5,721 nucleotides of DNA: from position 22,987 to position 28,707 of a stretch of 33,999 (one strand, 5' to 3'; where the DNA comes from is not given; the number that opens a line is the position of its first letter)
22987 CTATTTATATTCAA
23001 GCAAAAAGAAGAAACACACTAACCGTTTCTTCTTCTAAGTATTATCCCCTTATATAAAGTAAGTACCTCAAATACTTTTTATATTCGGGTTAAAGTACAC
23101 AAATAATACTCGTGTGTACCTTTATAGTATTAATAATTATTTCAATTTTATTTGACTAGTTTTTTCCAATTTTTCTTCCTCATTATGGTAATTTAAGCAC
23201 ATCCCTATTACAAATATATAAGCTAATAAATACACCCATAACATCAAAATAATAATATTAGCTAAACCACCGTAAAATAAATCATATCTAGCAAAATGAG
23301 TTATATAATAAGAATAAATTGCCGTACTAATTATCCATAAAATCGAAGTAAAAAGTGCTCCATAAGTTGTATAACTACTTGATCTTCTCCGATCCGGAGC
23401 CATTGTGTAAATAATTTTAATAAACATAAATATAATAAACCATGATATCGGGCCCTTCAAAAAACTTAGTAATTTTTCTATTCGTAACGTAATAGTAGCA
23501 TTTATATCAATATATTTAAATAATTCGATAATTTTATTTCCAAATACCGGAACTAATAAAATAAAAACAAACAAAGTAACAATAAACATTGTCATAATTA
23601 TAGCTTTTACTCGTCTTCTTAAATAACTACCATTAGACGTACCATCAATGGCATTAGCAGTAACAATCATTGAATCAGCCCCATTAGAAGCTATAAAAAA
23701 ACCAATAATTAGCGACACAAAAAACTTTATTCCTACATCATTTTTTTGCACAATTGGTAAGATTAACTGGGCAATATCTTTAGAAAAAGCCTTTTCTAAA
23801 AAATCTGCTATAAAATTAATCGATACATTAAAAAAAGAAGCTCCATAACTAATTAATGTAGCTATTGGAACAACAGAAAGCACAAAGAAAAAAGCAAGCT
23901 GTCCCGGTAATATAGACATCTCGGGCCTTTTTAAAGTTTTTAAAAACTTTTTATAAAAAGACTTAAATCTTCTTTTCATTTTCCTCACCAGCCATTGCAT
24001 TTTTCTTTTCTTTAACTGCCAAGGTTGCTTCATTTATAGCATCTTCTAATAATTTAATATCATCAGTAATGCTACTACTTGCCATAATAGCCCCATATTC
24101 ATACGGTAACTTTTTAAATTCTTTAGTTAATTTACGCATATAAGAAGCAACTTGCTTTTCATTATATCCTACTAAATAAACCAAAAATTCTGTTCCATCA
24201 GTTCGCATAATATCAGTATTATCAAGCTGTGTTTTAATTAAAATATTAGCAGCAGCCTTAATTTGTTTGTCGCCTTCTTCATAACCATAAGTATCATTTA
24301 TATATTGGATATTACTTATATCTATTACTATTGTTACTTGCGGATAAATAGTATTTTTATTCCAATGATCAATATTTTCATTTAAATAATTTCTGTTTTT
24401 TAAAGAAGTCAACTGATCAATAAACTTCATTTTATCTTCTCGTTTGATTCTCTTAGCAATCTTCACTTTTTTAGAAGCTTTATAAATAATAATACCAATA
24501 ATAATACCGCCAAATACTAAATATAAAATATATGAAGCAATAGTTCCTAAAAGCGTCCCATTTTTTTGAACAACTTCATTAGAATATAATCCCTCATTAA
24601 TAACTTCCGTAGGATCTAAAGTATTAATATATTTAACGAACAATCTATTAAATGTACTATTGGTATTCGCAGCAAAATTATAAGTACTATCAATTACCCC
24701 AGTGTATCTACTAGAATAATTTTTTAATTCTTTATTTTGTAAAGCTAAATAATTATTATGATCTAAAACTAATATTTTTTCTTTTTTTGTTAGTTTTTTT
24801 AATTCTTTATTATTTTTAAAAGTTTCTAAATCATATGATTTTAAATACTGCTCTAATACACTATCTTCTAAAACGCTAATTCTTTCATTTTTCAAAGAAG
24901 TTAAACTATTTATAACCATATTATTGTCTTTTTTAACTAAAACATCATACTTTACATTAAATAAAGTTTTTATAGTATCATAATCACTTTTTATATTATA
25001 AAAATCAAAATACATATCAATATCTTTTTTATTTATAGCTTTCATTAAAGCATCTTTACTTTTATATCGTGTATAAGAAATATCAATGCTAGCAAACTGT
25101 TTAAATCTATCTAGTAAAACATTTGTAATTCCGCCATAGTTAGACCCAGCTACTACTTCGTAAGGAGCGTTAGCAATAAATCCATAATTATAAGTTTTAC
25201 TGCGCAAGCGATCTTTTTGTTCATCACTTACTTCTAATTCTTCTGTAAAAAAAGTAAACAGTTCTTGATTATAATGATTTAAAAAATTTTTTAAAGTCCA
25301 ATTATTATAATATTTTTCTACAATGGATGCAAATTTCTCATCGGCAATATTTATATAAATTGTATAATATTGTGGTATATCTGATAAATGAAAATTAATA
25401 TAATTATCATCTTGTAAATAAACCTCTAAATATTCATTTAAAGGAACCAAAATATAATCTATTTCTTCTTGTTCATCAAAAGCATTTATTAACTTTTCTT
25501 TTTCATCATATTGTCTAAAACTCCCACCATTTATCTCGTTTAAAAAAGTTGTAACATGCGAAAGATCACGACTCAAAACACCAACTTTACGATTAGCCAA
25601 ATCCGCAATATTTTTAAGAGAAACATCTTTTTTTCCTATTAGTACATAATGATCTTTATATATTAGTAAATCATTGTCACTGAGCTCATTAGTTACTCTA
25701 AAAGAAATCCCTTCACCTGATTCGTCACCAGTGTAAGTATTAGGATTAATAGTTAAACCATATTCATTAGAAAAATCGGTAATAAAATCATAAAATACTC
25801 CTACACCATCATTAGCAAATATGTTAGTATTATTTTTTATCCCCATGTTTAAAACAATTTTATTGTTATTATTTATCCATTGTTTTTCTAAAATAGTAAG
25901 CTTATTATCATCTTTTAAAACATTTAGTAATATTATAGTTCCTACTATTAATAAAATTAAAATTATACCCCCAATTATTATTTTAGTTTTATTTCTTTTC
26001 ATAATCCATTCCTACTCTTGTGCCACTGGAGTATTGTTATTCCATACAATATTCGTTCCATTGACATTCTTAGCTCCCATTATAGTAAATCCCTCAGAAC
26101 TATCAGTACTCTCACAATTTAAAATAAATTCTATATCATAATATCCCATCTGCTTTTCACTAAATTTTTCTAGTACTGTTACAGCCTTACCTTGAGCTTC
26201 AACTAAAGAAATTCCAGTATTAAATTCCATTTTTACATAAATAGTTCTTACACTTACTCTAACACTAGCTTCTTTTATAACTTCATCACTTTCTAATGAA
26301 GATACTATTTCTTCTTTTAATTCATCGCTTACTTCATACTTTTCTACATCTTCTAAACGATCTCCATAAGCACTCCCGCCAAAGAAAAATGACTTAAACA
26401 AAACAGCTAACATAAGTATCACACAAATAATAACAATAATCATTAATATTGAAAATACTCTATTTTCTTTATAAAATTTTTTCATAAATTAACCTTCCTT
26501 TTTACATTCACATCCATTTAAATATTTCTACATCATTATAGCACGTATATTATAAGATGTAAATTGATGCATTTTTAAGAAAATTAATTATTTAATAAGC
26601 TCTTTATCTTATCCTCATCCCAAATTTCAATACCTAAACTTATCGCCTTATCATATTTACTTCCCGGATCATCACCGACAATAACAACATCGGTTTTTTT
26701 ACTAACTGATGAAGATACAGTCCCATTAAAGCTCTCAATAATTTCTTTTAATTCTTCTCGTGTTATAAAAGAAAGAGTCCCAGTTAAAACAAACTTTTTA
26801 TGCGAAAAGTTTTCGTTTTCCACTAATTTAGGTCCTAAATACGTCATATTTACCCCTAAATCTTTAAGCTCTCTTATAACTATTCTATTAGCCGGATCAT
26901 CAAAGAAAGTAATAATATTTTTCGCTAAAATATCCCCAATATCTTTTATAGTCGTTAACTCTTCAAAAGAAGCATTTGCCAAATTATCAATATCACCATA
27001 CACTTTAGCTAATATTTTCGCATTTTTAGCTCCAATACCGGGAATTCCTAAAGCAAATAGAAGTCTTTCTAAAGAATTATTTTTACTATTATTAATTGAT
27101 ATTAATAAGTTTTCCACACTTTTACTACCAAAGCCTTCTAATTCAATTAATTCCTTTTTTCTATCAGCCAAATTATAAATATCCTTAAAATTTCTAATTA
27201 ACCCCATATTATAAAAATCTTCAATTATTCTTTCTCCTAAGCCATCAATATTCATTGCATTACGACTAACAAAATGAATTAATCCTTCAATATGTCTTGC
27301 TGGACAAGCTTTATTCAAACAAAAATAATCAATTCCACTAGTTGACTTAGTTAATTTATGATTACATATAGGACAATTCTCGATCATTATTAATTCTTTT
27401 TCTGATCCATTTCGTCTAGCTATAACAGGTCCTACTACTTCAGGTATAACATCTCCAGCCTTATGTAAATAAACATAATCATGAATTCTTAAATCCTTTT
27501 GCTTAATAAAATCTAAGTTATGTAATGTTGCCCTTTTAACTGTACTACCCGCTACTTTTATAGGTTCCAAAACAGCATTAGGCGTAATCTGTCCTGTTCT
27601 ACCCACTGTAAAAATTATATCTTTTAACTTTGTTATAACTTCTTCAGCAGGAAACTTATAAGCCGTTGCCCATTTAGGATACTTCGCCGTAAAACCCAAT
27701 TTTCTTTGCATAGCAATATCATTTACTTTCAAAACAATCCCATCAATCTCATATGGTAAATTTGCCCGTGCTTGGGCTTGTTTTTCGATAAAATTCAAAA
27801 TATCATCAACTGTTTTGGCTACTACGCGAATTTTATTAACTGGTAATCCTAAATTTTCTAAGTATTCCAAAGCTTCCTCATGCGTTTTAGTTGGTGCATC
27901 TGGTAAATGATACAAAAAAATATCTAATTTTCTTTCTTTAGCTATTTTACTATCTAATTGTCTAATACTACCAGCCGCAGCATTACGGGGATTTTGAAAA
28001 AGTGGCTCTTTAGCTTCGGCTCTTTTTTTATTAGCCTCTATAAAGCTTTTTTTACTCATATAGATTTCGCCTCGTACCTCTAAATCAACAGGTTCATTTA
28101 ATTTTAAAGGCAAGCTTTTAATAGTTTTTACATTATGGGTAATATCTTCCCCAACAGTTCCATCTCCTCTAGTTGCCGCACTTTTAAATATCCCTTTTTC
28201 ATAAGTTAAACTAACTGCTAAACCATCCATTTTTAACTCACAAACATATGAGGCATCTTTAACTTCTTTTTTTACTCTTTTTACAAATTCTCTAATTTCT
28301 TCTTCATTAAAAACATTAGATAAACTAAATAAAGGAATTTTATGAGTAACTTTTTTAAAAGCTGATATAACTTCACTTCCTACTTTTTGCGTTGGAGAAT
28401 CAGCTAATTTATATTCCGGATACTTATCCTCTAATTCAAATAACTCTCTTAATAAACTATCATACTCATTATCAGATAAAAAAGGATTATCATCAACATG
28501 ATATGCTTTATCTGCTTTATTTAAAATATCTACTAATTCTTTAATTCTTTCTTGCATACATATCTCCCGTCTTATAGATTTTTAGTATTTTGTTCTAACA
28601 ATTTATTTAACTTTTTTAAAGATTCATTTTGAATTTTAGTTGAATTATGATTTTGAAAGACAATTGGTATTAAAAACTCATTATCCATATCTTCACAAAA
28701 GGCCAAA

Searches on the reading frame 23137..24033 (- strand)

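Call 14: search_protein_families(library=pfam, proteins=[window:23137-24033:-], max_evalue=0.01)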
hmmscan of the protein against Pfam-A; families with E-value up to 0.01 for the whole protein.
window:23137-24033:- (298 aa): 1 family
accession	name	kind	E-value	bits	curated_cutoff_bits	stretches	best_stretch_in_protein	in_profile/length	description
PF03631.20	Virul_fac_BrkB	-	4e-39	135.3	33.7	1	44-284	10-255/259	Virulence factor BrkB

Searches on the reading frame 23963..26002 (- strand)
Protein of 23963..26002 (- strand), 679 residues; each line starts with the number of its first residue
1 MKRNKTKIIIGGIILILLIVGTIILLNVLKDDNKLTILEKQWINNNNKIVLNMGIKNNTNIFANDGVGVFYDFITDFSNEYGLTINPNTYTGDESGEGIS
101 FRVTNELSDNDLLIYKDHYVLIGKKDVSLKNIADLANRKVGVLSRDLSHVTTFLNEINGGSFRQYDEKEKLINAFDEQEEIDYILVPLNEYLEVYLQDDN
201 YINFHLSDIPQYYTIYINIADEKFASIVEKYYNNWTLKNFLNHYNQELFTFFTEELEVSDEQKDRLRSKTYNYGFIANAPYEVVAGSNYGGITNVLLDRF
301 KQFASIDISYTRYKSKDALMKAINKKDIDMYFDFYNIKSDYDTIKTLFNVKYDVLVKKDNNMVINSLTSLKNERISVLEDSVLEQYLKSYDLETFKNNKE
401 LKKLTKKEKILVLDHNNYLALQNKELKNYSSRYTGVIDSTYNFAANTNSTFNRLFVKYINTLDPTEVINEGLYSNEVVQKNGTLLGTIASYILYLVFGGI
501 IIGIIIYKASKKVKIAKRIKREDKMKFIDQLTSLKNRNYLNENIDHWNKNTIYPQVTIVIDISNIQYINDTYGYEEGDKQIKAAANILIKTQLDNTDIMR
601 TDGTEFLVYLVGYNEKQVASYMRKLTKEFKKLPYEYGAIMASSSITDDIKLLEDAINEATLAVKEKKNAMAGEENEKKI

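Call 14: search_protein_families(library=pfam, proteins=[window:23963-26002:-], max_evalue=0.01)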
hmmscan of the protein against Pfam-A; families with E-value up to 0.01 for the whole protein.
window:23963-26002:- (679 aa): 1 family
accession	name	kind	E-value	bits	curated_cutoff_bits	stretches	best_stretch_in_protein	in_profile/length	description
PF00990.26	GGDEF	-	6.2e-17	62.3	23.8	1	527-669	2-157/161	Diguanylate cyclase, GGDEF domain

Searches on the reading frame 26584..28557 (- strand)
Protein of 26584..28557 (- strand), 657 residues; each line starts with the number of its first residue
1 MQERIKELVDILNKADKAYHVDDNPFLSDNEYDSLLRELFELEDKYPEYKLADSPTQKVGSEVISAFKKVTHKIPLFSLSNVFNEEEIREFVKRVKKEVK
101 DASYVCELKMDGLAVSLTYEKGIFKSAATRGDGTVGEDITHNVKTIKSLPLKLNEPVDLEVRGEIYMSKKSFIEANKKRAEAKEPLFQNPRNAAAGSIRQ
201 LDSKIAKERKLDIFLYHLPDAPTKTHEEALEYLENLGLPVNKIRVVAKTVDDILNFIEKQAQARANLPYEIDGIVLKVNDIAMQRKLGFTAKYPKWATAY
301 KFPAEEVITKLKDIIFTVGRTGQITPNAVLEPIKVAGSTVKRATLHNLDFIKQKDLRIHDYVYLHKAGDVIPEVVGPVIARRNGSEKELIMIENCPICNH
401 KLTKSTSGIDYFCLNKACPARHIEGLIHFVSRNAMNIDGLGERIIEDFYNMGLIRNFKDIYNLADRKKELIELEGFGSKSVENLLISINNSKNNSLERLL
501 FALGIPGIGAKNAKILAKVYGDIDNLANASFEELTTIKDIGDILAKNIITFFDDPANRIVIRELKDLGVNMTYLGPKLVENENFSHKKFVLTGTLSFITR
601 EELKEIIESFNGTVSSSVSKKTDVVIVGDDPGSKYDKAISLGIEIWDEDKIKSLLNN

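Call 14: search_protein_families(library=pfam, proteins=[window:26584-28557:-], max_evalue=0.01)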
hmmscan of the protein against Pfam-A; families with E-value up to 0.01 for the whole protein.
window:26584-28557:- (657 aa): 10 families
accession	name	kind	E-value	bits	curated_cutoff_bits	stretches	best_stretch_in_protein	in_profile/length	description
PF01653.23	DNA_ligase_aden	-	1.6e-94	316.6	27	1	65-305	2-253/253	NAD-dependent DNA ligase adenylation domain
PF03120.22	DNA_ligase_OB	-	2.2e-33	114.4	32.9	1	309-385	2-78/79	NAD-dependent DNA ligase OB-fold domain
PF12826.13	HHH_2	-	8.1e-24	84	27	1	498-561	1-64/64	Helix-hairpin-helix motif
PF00533.33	BRCT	-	7.4e-17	61.8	21.3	1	583-653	5-76/78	BRCA1 C Terminus (BRCT) domain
PF14520.12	HHH_5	-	2.5e-15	57.1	27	1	503-550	5-53/57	Helix-hairpin-helix domain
PF03119.21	DNA_ligase_ZBD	-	3.5e-06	27.2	25.8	1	394-420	1-27/27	NAD-dependent DNA ligase C4 zinc finger domain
PF22745.1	Nlig-Ia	-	9e-06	26.7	27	1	11-48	12-49/92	DNA ligase-like, N-terminal NAD+-binding domain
PF00633.29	HHH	-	0.00012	22.2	24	1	523-550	2-29/30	Helix-hairpin-helix motif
PF16589.12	BRCT_2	-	0.00033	21.3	27.3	1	584-640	3-59/86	BRCT domain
PF12738.14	PTCB-BRCT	-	0.00061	20.2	22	1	600-645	13-58/63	twin BRCT domain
